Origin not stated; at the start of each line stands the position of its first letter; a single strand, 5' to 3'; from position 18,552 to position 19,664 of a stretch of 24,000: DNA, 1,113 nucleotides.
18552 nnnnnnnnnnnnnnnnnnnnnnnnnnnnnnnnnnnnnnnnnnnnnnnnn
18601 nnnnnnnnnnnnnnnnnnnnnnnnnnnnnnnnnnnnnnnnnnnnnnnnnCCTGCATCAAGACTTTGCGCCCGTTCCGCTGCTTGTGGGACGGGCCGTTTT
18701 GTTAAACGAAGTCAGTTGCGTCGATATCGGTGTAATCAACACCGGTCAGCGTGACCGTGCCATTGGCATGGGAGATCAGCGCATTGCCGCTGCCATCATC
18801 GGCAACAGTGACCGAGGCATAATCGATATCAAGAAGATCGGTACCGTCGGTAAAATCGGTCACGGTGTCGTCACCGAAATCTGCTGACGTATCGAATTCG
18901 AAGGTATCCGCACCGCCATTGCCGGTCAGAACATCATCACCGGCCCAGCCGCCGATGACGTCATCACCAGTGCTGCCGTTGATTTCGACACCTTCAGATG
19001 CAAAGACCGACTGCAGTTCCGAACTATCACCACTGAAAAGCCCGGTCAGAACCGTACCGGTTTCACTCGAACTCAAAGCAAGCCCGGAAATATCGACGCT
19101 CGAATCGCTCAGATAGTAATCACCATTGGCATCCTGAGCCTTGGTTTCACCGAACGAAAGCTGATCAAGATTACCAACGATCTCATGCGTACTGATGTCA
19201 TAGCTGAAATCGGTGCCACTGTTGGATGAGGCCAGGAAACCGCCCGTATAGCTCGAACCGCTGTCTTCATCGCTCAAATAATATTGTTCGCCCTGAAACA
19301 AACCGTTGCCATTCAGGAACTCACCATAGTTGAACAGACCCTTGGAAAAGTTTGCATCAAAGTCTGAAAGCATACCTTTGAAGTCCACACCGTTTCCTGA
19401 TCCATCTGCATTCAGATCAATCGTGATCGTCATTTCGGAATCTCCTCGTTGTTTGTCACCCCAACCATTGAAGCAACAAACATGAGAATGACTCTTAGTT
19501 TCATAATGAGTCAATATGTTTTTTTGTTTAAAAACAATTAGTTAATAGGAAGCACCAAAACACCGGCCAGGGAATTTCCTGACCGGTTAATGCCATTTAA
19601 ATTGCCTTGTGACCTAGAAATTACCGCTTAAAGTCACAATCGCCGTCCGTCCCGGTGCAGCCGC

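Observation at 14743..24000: Complete Has-type hemophore heme-acquisition locus in an apparently alphaproteobacterial context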

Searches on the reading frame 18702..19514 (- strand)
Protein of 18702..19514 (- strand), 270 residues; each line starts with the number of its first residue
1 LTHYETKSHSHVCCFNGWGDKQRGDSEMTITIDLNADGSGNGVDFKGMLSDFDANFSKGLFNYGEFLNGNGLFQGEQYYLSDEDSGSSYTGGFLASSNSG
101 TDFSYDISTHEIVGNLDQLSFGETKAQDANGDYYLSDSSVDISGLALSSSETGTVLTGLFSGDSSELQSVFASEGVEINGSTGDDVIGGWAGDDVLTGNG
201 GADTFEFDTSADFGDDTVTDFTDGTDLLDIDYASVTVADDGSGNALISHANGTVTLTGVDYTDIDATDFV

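Call 5: search_protein_families(library=pfam, proteins=[window:18702-19514:-], max_evalue=0.01)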
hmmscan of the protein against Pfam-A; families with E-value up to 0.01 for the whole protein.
window:18702-19514:- (270 aa): 1 family
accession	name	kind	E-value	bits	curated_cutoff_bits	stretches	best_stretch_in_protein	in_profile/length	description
PF00353.25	HemolysinCabind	-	0.00051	20.4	23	1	178-204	9-35/36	RTX calcium-binding nonapeptide repeat (4 copies)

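Call 6: search_protein_families(library=ncbifam, proteins=[window:18702-19514:-], max_evalue=0.01)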
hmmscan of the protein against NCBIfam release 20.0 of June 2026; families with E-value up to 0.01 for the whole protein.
window:18702-19514:- (270 aa): 3 families
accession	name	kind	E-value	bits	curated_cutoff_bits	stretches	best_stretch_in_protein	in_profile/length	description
NF052454.1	BtaGlycanEglC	equivalog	1.8e-05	23.9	700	1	178-247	112-178/459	endo-1,3-1,4-beta-glycanase EglC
NF035945.1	Zn_serralysin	subfamily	6e-05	22.4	500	1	177-235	339-400/462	serralysin family metalloprotease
NF033943.0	RTX_toxin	subfamily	0.00078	17.7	1000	1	177-249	771-844/930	RTX family hemolysin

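Call 7: search_solved_structures(query=window:18702-19433:-, max_evalue=10, show_alignments=3)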
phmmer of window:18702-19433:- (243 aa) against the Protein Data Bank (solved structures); distinct sequences matched with E-value up to 10: 16.
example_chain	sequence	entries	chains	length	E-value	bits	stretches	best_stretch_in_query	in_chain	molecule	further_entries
8ja4_A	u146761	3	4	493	4.5e-05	26.4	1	142-229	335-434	mannuronan 5-epimerase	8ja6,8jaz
8xfq_A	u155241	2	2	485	6.1e-05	26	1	142-229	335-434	mannuronan 5-epimerase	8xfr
8ki0_A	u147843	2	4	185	0.0034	20.3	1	2-142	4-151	Heme acquisition protein HasAp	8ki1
2agm_A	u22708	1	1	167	0.0048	19.8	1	134-236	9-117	Poly(beta-D-mannuronate) C5 epimerase 4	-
2zj6_A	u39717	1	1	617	0.0062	19.4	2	150-221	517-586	Lipase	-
2z8x_A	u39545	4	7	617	0.0068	19.3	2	150-221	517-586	Lipase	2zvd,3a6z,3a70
2z8z_A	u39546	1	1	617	0.0068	19.3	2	150-221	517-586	Lipase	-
2zj7_A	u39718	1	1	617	0.0068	19.3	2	150-221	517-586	Lipase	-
2ml1_A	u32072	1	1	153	0.025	17.5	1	149-206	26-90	Poly(beta-D-mannuronate) C5 epimerase 6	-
2ml3_A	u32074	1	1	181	0.026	17.4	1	151-218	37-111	Poly(beta-D-mannuronate) C5 epimerase 6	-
2ml2_A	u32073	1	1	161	0.068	16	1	152-230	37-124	Poly(beta-D-mannuronate) C5 epimerase 6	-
6sus_A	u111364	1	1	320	0.083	15.8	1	121-221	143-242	Bifunctional hemolysin/adenylate cyclase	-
5cvw_A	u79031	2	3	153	0.19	14.6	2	150-220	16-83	Bifunctional hemolysin/adenylate cyclase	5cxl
9p0c_A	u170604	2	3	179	0.37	13.6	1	150-220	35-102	Hemolysin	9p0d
9p6c_A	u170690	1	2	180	0.4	13.5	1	152-219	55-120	Hemolysin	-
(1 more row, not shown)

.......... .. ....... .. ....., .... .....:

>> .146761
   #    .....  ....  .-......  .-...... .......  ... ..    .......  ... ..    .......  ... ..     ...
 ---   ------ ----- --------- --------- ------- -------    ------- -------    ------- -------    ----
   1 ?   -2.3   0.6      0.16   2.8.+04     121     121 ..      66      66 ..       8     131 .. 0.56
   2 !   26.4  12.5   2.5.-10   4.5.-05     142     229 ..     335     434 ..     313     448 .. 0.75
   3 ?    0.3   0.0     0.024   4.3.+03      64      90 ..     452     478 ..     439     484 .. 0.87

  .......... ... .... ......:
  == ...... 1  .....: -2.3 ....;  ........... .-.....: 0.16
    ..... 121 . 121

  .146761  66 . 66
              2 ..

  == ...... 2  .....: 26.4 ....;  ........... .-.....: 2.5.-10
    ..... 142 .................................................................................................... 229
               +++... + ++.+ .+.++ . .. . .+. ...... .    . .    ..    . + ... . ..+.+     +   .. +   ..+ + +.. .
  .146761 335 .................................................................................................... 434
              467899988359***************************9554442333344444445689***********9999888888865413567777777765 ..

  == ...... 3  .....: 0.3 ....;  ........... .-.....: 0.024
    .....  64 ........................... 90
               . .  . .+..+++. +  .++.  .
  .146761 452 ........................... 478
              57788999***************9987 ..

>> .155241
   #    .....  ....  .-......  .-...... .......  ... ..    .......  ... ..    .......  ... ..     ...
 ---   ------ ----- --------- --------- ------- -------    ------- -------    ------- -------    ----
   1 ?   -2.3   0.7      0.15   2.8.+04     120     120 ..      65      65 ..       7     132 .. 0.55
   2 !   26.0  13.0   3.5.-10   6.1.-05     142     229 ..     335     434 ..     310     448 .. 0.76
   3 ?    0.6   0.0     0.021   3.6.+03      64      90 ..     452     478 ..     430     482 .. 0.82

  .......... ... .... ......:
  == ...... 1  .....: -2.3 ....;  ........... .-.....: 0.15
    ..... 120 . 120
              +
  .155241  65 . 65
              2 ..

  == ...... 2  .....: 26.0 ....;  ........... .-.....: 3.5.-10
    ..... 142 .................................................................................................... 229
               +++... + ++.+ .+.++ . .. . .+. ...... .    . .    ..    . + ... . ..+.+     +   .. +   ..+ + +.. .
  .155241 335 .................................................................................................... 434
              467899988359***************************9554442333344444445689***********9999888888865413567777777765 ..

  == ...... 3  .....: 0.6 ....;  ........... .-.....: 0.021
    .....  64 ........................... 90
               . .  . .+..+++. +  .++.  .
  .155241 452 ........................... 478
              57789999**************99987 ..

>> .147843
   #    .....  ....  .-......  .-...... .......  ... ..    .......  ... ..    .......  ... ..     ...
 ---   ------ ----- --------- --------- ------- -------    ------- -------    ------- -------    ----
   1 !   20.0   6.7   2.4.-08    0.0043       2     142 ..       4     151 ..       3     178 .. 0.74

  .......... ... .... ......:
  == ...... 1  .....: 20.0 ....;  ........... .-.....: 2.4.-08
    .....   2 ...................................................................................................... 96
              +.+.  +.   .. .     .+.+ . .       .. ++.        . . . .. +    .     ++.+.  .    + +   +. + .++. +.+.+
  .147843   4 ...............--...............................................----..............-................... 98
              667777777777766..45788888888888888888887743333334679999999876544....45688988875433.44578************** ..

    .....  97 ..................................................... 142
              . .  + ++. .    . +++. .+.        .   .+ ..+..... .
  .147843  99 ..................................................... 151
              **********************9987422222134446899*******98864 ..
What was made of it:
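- Its single-sequence match to HasAp is weak, E 3e-3 (call 7).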

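Call 8: search_protein_families(library=pfam, proteins=[window:18702-19433:-], max_evalue=10)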
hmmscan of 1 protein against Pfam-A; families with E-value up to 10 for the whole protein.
window:18702-19433:- (243 aa): 1 family
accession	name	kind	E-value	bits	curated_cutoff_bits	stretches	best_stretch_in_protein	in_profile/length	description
PF00353.25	HemolysinCabind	-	0.00044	20.6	23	1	151-177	9-35/36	RTX calcium-binding nonapeptide repeat (4 copies)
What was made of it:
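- On HasA hemophore (Pfam PF06438): No PF06438 hit for the window protein even at E<=10 (call 8).
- Checked: The 243-aa protein gets no Pfam HasA hit even at E<=10 (call 8).
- The window protein itself gets no Pfam HasA hit (call 8). No anchoring domain was detected (calls 5, 8). Pfam finds only a sub-threshold RTX repeat (call 8).
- Tried and rejected: Direct Pfam and NCBIfam scans of the 243-aa protein gave only sub-threshold RTX hits (calls 5, 6, 8).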

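Call 11: find_encoding_contigs(protein=window:18702-19433:-, flank=10000, max_places=6)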
Protein window:18702-19433:- (243 aa): no gene with exactly this product is on record in the collection.

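Call 15: search_protein_families(library=pfam, alignment_id=A1, max_evalue=1)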
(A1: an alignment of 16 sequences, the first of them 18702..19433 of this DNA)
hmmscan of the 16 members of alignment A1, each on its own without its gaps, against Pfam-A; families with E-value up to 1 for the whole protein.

A. member 1, window:18702-19433:- (243 aa): 1 family
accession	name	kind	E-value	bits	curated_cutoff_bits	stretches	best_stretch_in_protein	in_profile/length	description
PF00353.25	HemolysinCabind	-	0.00044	20.6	23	1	151-177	9-35/36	RTX calcium-binding nonapeptide repeat (4 copies)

B. families by the number of members that match (of 16 scanned): 3 families
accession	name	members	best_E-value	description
PF00353.25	HemolysinCabind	14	3.1e-06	RTX calcium-binding nonapeptide repeat (4 copies)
PF06438.17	HasA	1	5.3e-09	Heme-binding protein A (HasA)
PF09505.15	Dimeth_Pyl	1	0.16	Dimethylamine methyltransferase (Dimeth_PyL)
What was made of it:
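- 18702..18989 (-): hasA, C-terminal RTX beta-roll and type I secretion signal (aa 149-243, ending ...DATDFV, plus stop). Three nonapeptide repeats lie at aa 153-179 (18897-18977). Pfam HemolysinCabind at 20.6 bits (cutoff 23) in the window protein, and it hits 14 of 16 family members (calls 8, 15).
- On HasA hemophore (Pfam PF06438): Only 1 of 16 family members hits, at 5.3e-9 (call 15).
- On RTX (repeats-in-toxin) T1SS substrates: Pfam is sub-threshold in the window protein (20.6 vs 23 bits) but hits 14 of 16 family members, best 3e-6 (calls 8, 15).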

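Call 16: search_solved_structures(query=A1, max_evalue=0.01, show_alignments=0)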
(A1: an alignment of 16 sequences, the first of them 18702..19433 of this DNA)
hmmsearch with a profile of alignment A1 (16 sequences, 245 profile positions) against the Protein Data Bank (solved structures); distinct sequences matched with E-value up to 0.01: 23.
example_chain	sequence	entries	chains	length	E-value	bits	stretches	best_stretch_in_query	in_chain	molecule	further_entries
4o6q_A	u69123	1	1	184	1.1e-07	35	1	1-148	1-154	HasAp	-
6u87_A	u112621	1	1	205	1.3e-07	34.8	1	1-148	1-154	HasAp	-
3ell_A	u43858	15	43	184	2.1e-07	34.1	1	1-148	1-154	HasAp (Heme acquisition protein HasAp) | Heme acquisition protein HasAp | Heme acquisition protein HasA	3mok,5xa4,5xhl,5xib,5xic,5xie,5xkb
3mol_A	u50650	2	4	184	2.1e-07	34.1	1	1-148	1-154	Heme acquisition protein HasAp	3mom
5iqw_A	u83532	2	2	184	2.3e-07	33.9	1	1-148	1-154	Heme acquisition protein HasAp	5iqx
3w8m_A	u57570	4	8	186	2.3e-07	33.9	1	1-148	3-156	Heme acquisition protein HasAp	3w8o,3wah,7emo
6urb_A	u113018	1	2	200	2.5e-07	33.8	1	1-148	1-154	HasAp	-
7emw_A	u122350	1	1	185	3.6e-07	33.3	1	1-148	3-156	Heme acquisition protein HasAp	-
7emt_A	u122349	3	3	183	3.7e-07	33.3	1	1-148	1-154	Heme acquisition protein HasAp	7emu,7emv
7ems_A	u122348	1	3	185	6.5e-07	32.5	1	1-148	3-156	Heme acquisition protein HasAp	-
4o6s_A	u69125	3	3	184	4.8e-06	29.6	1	1-148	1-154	HasAp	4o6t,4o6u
2zj6_A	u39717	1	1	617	1.3e-05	28.2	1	155-242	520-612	Lipase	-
2z8z_A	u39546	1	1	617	1.5e-05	28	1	155-242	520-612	Lipase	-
2zj7_A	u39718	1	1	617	1.7e-05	27.8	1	155-242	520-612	Lipase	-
2z8x_A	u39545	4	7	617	1.7e-05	27.8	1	155-242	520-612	Lipase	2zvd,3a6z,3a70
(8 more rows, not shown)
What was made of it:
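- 18990..19433 (-): hasA, N-terminal hemophore domain (aa 1-148). Tyr78 is at 19200-19202 and His83 at 19185-19187. Family profile vs HasAp at 1e-7 over 1-148 (call 16).
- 18702..18989 (-): AlgE and lipase RTX modules at 4.5e-5 and 1.3e-5 (calls 7, 16).
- On HasA hemophore (Pfam PF06438): Family profile vs HasAp: 1.1e-7, positions 1-148 vs 1-154 (call 16).
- Closest known: Has system of Pseudomonas aeruginosa. Same: HasAp is the closest solved sequence relative (call 16).
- Family profile vs HasAp: 1e-7 over the whole domain (call 16).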

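Call 19: predict_structure(alignment_id=A1)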
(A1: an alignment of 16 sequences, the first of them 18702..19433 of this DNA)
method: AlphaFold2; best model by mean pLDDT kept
length: 243 residues; sequences in the alignment: 16
mean_pLDDT: 84.1   pTM: 0.63
mean pLDDT of the five models: 84.1, 79.9, 70.4, 61.4, 48.8
residues with pLDDT >= 90: 93; 70-90: 122; 50-70: 23; < 50: 5
segments of 3 or more residues with pLDDT < 50: 152-154
pLDDT, mean of each block of 10 residues (from residue 1): 70 64 88 84 88 89 90 81 89 92 91 86 91 91 74 61 71 78 83 83 95 94 92 92 93
secondary structure, 60 per line:
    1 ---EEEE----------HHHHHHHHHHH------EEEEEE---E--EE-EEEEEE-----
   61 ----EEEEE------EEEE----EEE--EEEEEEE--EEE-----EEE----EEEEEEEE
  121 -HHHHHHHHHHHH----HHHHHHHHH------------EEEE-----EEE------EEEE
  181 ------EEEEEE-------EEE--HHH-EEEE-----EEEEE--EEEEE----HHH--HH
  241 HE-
elements in order: E4-7 H18-28 E35-40 E50-55 E65-69 E76-79 E84-86 E89-95 E98-100 E106-108 E113-120 H122-133 H138-146 E159-162 E168-170 E177-180 E187-192 E200-202 E209-212 E218-222 E225-229
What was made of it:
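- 18990..19433 (-): AF2 model pLDDT 84 (call 19).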

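Call 25: fold_search(model_id=the predicted structure, library=pdb)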
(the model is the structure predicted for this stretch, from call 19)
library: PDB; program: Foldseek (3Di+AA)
matches with E <= 10: 662; with E <= 0.001: 53
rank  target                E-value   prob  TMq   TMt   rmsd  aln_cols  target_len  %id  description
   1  4jes_B                1.4e-10  1.00  0.50  0.66   3.5       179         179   20  1.6A resolution Apo structure of the hemophore HasA from Yersinia pestis (Hexagonal Form) (released 2013-04-24)
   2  6jlg_A                5.0e-10  1.00  0.46  0.61   3.9       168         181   26  Crystal Structure of HasAp with Co-9,10,19,20-Tetraphenylporphycene (released 2020-03-11)
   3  4jet_H                6.4e-10  1.00  0.50  0.67   2.6       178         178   21  2.2A resolution structure of Holo hemophore HasA from Yersinia pestis (released 2013-04-24)
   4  9xoh_A                6.4e-10  1.00  0.47  0.63   4.1       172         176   22  Crystal Structure of Redesigned HasAsm Variant (14-mutation) with Iron Tetraphenylporphyrin (released 2026-03-04)
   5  4jer                  8.1e-10  1.00  0.49  0.64   3.4       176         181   22  1.1A resolution Apo structure of the hemophore HasA from Yersinia pestis (Tetragonal Form) (released 2013-04-24)
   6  4jes_A                9.7e-10  1.00  0.49  0.66   3.4       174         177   22  1.6A resolution Apo structure of the hemophore HasA from Yersinia pestis (Hexagonal Form) (released 2013-04-24)
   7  5iqx                  1.0e-09  1.00  0.47  0.62   3.3       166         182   25  1.05A resolution structure of Holo HasAp (R33A) from Pseudomonas aeruginosa (released 2016-04-20)
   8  5xie_A                1.1e-09  1.00  0.48  0.62   4.1       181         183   25  Crystal Structure of HasAp with 5-ethynyl-10,20-diphenylporphyrin (released 2017-12-06)
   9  8ki1_A                1.2e-09  1.00  0.48  0.63   3.2       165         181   27  Crystal structure of the holo form of the hemophore HasA from Pseudomonas protegens Pf-5 (released 2024-03-27)
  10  2uyd                  1.3e-09  1.00  0.48  0.65   3.7       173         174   22  Crystal structure of the SmHasA mutant H83A (released 2007-12-25)
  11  4y1q_A                1.5e-09  1.00  0.49  0.66   3.4       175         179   20  Crystal Structure of HasA mutant Y75A monomer from Yersinia pseudotuberculosis (released 2015-08-12)
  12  7ems_C                1.6e-09  1.00  0.47  0.60   3.5       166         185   26  Crystal Structure of the HasAp L85A Mutant Capturing Iron Tetraphenylporphyrin (released 2022-04-20)
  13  4o6t                  1.7e-09  1.00  0.48  0.62   3.4       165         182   23  1.25A resolution structure of the hemophore HasA from Pseudomonas aeruginosa (H83A mutant, pH 5.4) (released 2014-03-26)
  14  1b2v                  1.7e-09  1.00  0.48  0.65   3.8       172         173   22  HEME-BINDING PROTEIN A (released 1999-06-24)
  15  6jlg_C                1.9e-09  1.00  0.47  0.62   3.6       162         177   26  Crystal Structure of HasAp with Co-9,10,19,20-Tetraphenylporphycene (released 2020-03-11)
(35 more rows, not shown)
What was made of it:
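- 18990..19433 (-): Top 44 Foldseek PDB hits are all HasA (call 25).
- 18702..18989 (-): Foldseek lipase beta-roll at 1.6e-5 (call 25).
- On HasA hemophore (Pfam PF06438): Foldseek PDB ranks 1-44 are all HasA, E 1.4e-10 to 8e-7, TM 0.55-0.68 on target length (call 25).
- On RTX (repeats-in-toxin) T1SS substrates: Beta-roll fold match at 1.6e-5 (call 25).
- Closest known: Yersinia pestis HasA. Same: It is the best structural match to the model (E 1.4e-10, TM 0.66 on target, call 25).
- Closest known: PrtD/AprD/LipB-type T1SS substrates. Same: The C-terminal 90 aa match the terminal beta-roll of Pseudomonas MIS38 lipase and the AlgE R-modules (calls 7, 16, 25).
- AF2 model pLDDT 84 (call 19), and its top 44 PDB matches are HasA at E down to 1.4e-10 (call 25). 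PDB entries show the HasA pocket accepts many non-natural porphyrinoids (titles in call 25). It is the top structural match (call 25).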
